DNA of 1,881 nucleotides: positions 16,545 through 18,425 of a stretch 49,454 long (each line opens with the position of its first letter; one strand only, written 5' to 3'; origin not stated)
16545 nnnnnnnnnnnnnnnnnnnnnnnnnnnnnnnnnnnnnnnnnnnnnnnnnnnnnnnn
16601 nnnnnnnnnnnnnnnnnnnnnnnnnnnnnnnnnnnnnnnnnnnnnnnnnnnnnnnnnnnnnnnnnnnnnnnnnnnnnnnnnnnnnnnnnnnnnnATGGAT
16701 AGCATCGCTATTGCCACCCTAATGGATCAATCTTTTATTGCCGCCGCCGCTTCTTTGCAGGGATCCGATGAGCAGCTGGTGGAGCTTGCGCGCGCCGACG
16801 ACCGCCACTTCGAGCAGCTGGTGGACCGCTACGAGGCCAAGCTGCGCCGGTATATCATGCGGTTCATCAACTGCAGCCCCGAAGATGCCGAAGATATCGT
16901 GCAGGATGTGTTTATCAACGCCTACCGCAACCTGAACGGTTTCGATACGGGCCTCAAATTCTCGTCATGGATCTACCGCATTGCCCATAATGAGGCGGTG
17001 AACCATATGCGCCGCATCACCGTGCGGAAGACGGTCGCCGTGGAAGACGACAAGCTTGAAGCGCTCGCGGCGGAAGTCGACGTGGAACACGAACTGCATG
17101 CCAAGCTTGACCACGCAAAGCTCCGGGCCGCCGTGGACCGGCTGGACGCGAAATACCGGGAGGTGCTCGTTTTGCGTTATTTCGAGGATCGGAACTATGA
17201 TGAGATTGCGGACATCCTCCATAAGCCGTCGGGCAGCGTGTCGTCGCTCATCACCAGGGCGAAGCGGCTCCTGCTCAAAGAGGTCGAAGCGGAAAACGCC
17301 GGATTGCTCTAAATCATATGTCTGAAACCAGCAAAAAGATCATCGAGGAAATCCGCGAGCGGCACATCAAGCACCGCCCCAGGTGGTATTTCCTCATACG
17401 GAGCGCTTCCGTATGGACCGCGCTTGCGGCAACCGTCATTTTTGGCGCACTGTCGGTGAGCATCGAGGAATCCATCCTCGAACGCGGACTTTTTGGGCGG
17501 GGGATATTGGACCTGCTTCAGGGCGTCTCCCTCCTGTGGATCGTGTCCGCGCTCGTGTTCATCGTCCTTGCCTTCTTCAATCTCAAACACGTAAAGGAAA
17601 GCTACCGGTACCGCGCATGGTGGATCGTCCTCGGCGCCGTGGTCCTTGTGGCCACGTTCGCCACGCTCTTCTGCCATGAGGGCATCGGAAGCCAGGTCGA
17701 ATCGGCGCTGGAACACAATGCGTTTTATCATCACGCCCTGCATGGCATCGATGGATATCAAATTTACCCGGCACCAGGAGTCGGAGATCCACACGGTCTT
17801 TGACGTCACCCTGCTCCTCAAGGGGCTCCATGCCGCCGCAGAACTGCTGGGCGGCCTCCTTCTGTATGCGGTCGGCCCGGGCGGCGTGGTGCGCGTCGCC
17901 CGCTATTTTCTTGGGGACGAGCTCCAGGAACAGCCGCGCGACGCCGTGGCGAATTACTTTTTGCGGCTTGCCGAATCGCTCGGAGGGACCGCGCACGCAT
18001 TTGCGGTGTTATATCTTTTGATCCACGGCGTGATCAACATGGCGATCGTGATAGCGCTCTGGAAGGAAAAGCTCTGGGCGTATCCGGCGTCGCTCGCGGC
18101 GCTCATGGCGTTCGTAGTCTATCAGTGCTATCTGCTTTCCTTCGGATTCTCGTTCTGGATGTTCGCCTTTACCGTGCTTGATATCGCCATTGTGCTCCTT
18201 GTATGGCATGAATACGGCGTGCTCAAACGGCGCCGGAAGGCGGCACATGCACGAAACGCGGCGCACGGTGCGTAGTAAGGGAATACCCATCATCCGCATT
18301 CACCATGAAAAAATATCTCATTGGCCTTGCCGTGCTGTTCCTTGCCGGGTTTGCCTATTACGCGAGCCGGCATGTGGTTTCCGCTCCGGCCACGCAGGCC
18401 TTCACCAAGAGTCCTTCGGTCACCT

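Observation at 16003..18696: Near-identical 272-bp inverted repeats inside two FMN-binding genes bracket the ECF sigma cassette (potential invertible segment or gene conversion)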

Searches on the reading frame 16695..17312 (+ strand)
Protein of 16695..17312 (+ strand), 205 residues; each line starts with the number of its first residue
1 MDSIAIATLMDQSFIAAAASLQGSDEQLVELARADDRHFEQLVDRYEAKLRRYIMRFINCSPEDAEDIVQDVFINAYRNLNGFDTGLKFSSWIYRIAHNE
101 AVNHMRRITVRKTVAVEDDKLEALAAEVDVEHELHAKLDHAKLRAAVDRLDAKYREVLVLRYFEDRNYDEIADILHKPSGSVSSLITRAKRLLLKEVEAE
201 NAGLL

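Call 7: search_protein_families(library=pfam, proteins=[window:16695-17312:+], max_evalue=0.01)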
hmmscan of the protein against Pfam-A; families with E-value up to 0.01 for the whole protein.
window:16695-17312:+ (205 aa): 3 families
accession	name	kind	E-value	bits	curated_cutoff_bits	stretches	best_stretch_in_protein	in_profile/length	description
PF04542.20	Sigma70_r2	-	1.4e-17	63.7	24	1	42-107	1-67/71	Sigma-70 region 2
PF08281.18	Sigma70_r4_2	-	8.3e-15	54.6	25.7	1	142-193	3-54/54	Sigma-70, region 4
PF04545.22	Sigma70_r4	-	3.2e-11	43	24.1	1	146-189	1-44/50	Sigma-70, region 4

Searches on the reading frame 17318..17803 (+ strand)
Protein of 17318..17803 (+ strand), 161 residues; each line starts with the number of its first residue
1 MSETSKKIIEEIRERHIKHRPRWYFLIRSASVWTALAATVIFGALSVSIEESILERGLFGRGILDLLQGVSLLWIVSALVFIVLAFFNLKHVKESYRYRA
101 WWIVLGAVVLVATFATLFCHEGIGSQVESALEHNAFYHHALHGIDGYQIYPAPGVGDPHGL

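Call 7: search_protein_families(library=pfam, proteins=[window:17318-17803:+], max_evalue=0.01)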
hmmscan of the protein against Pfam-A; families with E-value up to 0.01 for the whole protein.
window:17318-17803:+ (161 aa): 1 family
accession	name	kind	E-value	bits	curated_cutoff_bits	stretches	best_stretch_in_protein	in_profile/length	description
PF13520.12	AA_permease_2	-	0.0015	18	27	1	28-119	90-164/427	Amino acid permease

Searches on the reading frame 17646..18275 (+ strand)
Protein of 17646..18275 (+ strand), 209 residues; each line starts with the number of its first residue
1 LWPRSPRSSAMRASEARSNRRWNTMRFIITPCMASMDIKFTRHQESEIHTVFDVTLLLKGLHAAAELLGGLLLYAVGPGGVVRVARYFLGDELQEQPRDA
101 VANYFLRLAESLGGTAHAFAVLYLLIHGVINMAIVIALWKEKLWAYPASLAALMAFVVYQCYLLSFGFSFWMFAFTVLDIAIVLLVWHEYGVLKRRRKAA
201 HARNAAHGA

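Call 7: search_protein_families(library=pfam, proteins=[window:17646-18275:+], max_evalue=0.01)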
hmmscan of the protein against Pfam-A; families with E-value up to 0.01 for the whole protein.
window:17646-18275:+ (209 aa): 1 family
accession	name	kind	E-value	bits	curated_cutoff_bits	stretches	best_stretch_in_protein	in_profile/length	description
PF09900.14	DUF2127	-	2.7e-25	89.7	24.3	1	52-190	2-140/140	Predicted membrane protein (DUF2127)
